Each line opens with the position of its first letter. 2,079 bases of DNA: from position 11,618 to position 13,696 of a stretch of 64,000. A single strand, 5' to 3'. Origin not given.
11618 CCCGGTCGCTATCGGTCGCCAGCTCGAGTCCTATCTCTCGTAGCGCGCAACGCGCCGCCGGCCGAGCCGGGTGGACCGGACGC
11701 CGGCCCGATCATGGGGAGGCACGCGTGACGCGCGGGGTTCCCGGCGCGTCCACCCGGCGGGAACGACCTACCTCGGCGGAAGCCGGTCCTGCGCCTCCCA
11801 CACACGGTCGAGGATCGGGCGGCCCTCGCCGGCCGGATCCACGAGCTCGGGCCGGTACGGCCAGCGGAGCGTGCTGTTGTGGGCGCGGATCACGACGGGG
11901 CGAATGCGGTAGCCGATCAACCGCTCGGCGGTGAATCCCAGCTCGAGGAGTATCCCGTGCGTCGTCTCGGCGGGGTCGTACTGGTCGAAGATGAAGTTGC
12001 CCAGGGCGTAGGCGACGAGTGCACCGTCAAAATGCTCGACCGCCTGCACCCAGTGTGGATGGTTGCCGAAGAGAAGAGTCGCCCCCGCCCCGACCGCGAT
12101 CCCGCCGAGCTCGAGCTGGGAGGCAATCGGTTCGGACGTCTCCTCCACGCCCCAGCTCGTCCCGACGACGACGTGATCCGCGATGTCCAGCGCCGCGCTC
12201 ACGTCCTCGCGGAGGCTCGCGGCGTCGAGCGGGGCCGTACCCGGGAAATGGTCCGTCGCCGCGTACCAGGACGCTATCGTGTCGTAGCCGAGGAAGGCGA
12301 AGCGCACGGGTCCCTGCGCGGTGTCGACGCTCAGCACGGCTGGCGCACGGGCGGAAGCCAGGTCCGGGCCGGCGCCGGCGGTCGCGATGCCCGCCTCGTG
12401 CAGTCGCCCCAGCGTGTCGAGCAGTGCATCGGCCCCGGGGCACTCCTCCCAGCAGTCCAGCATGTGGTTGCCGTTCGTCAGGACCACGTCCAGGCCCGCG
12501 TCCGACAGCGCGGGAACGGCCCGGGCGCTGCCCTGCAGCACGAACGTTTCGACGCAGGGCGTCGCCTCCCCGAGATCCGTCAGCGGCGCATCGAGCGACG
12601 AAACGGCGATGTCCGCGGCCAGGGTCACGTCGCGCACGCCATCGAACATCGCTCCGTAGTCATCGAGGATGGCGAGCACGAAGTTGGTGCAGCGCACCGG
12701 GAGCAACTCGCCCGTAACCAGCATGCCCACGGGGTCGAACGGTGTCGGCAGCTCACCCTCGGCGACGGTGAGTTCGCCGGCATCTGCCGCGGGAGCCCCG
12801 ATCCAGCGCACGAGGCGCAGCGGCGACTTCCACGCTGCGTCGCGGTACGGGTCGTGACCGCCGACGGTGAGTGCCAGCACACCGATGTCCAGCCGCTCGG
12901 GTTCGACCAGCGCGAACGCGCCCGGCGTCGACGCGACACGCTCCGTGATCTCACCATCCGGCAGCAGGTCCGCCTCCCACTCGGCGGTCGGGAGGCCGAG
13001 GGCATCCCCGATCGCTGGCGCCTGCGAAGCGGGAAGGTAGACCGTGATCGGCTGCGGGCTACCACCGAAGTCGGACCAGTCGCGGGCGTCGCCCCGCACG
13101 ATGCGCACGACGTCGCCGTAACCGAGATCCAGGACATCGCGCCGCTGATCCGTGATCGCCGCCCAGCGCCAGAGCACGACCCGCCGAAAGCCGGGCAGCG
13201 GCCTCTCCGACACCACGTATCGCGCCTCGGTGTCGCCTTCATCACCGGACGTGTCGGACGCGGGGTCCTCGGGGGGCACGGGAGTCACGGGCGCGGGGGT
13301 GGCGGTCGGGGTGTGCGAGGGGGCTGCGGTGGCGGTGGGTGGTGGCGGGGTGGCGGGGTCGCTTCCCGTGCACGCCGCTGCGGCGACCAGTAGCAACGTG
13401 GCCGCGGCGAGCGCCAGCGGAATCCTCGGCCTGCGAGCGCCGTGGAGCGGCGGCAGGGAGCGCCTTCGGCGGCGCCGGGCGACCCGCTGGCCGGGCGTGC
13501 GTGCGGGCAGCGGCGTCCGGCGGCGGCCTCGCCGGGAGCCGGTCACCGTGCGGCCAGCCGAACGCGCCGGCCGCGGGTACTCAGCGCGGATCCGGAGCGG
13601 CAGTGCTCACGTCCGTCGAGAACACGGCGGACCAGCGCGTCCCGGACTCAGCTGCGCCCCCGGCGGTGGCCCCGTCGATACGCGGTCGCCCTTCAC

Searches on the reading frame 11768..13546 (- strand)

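Call 73: search_protein_families(library=pfam, proteins=[window:11768-13546:-], max_evalue=0.00001)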
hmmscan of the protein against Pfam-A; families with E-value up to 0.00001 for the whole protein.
window:11768-13546:- (592 aa): 1 family
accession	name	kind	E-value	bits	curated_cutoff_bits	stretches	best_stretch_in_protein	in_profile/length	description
PF09587.15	PGA_cap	-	2.2e-41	142.5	27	1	296-522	24-255/255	Bacterial capsule synthesis protein PGA_cap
